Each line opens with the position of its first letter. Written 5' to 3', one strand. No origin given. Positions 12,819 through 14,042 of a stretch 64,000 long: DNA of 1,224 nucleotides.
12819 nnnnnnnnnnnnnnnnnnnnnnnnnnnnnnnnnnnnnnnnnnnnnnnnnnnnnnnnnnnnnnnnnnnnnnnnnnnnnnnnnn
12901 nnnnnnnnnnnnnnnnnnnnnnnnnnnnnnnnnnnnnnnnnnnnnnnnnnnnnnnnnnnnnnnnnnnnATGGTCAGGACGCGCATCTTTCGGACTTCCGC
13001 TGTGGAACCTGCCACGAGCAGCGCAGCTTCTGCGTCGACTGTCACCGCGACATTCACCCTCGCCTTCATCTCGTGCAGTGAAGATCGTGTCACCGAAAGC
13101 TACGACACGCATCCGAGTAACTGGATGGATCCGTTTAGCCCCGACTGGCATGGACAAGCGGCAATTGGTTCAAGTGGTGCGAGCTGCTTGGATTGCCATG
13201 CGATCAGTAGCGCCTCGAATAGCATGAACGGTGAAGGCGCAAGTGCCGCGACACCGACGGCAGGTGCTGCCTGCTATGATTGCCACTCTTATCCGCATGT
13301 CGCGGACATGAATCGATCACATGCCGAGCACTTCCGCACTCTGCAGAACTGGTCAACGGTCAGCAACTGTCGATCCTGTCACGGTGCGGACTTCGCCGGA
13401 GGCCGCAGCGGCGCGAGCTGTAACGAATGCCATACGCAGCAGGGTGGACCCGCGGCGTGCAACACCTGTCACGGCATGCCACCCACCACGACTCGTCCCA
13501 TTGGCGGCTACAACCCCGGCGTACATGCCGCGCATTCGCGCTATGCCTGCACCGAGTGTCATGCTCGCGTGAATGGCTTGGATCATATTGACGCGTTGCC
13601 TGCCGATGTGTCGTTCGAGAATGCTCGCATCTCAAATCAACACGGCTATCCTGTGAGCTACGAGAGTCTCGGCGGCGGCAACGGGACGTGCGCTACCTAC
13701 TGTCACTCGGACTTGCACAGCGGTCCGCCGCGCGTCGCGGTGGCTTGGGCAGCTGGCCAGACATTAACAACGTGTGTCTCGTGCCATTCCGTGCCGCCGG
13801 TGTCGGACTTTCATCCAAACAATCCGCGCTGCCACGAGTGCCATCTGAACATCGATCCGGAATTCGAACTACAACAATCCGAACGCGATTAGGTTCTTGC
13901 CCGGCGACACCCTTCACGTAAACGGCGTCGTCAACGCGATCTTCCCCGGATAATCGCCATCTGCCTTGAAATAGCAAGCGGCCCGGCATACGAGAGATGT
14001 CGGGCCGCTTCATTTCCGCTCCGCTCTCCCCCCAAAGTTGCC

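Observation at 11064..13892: Porin-cytochrome (Pcc)-like trio in the Geobacter ombB-omaB-omcB order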

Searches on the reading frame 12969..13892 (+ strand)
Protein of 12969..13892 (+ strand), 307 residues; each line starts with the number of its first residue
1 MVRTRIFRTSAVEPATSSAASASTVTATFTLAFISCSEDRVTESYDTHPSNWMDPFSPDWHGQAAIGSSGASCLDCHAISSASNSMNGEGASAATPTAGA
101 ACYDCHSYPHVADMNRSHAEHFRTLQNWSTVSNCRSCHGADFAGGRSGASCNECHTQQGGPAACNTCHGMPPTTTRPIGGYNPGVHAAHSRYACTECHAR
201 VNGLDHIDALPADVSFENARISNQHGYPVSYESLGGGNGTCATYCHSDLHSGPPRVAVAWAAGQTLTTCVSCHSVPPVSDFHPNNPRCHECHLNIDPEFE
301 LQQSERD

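Call 8: search_protein_families(library=pfam, proteins=[window:12969-13892:+], max_evalue=0.01)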
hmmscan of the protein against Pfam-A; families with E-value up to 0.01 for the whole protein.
window:12969-13892:+ (307 aa): 3 families
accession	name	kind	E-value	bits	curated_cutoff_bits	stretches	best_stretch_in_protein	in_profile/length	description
PF14522.11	Cytochrome_C7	-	1.2e-10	41.5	24.8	2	238-292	13-66/67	Cytochrome c7 and related cytochrome c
PF02085.21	Cytochrom_CIII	-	7.5e-07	29.9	22.9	0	149-202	31-86/101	Class III cytochrome C family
PF09698.15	GSu_C4xC__C2xCH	-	6.1e-05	24.1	21.7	1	240-273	1-36/36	Geobacter CxxxxCH...CXXCH motif (GSu_C4xC__C2xCH)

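Call 9: search_protein_families(library=ncbifam, proteins=[window:12969-13892:+], max_evalue=0.01)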
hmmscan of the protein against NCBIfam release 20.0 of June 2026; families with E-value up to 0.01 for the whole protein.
window:12969-13892:+ (307 aa): 2 families
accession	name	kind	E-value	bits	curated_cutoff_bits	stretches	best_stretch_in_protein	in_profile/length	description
TIGR01904.2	GSu_C4xC__C2xCH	domain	1.3e-08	34.4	27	1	233-283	16-66/73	CxxxxCH/CxxCH domain c-type cytochrome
NF008659.0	PRK11659.1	equivalog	0.0079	15.9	184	0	63-108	39-84/188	cytochrome c nitrite reductase pentaheme subunit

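Call 45: find_homologous_proteins(query=window:13059-13859:+, max_evalue=0.001)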
Query window:13059-13859:+ (267 aa): 38 proteins with E <= 0.001 among 475 candidates.
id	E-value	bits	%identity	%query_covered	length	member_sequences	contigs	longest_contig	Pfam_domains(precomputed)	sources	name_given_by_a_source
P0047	1.9e-183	626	100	100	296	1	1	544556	PF02085.22,PF14522.12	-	-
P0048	2.2e-140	485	78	100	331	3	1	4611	PF14537.12,PF02085.22,PF14522.12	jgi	-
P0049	3.7e-116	406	67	100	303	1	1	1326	PF14537.12,PF14522.12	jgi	-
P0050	1.4e-114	401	66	100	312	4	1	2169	PF14522.12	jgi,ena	-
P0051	2.4e-114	400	64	99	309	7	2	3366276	PF02085.22,PF14522.12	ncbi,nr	ncbi:MAG: hypothetical protein IPH10_05775 [bacterium]|nr:hypothetical protein [bacterium]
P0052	4.8e-112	392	66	100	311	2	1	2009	PF14522.12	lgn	-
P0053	8.3e-112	391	63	100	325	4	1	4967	PF14537.12,PF02085.22,PF14522.12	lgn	-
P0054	5.5e-111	389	63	100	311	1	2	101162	PF14537.12,PF14522.12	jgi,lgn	-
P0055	8.7e-108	378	63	100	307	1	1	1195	PF14522.12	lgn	-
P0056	8.6e-107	375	61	100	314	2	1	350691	PF14537.12,PF14522.12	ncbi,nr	ncbi:MAG: hypothetical protein IPP40_04235 [bacterium]|nr:hypothetical protein [bacterium]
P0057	2.7e-104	367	61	100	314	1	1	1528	PF14522.12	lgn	-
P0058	7.9e-97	342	57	100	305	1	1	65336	PF14522.12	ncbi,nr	ncbi:CxxxxCH/CxxCH domain-containing protein [bacterium]|nr:CxxxxCH/CxxCH domain-containing protein 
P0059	9.3e-97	342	57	100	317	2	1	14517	PF14537.12,PF14522.12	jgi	jgi:hypothetical protein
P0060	1.8e-96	341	59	99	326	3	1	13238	PF14522.12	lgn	-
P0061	6.0e-96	339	57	99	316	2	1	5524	PF14537.12,PF14522.12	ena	-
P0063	9.2e-93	329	57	100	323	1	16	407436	PF14537.12,PF09698.16,PF14522.12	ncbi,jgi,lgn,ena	-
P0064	1.7e-92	328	54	100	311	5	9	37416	PF14537.12,PF09698.16,PF14522.12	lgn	-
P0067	3.6e-69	251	51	98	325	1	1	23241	PF14537.12,PF09698.16,PF14522.12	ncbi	-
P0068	3.5e-62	229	47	99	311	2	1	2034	PF14537.12,PF09698.16,PF02085.22,PF14522.12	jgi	jgi:predicted CxxxxCH...CXXCH cytochrome family protein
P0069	1.3e-59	220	46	99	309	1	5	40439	PF14537.12,PF09698.16,PF14522.12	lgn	-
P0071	1.8e-56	210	44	100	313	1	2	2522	PF14537.12,PF09698.16,PF14522.12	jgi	jgi:predicted CxxxxCH...CXXCH cytochrome family protein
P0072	1.5e-54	204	44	100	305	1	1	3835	PF14537.12,PF09698.16,PF14522.12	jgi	jgi:predicted CxxxxCH...CXXCH cytochrome family protein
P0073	4.3e-50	189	42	100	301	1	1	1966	PF09698.16,PF14522.12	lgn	-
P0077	2.0e-48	183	40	99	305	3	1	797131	PF14537.12,PF09698.16,PF14522.12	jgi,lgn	-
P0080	5.8e-44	169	40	100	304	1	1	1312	PF14537.12,PF09698.16,PF14522.12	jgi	-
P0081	1.1e-12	66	33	65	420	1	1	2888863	PF14537.12,PF09698.16,PF14522.12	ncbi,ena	-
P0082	4.2e-8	51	33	70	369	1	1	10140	PF14537.12,PF09698.16,PF02085.22,PF14522.12,PF22113.2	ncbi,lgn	ncbi:MAG TPA: CxxxxCH/CxxCH domain-containing protein [Kofleriaceae bacterium]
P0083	3.0e-5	42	34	62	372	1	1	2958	PF14537.12,PF09698.16,PF14522.12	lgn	-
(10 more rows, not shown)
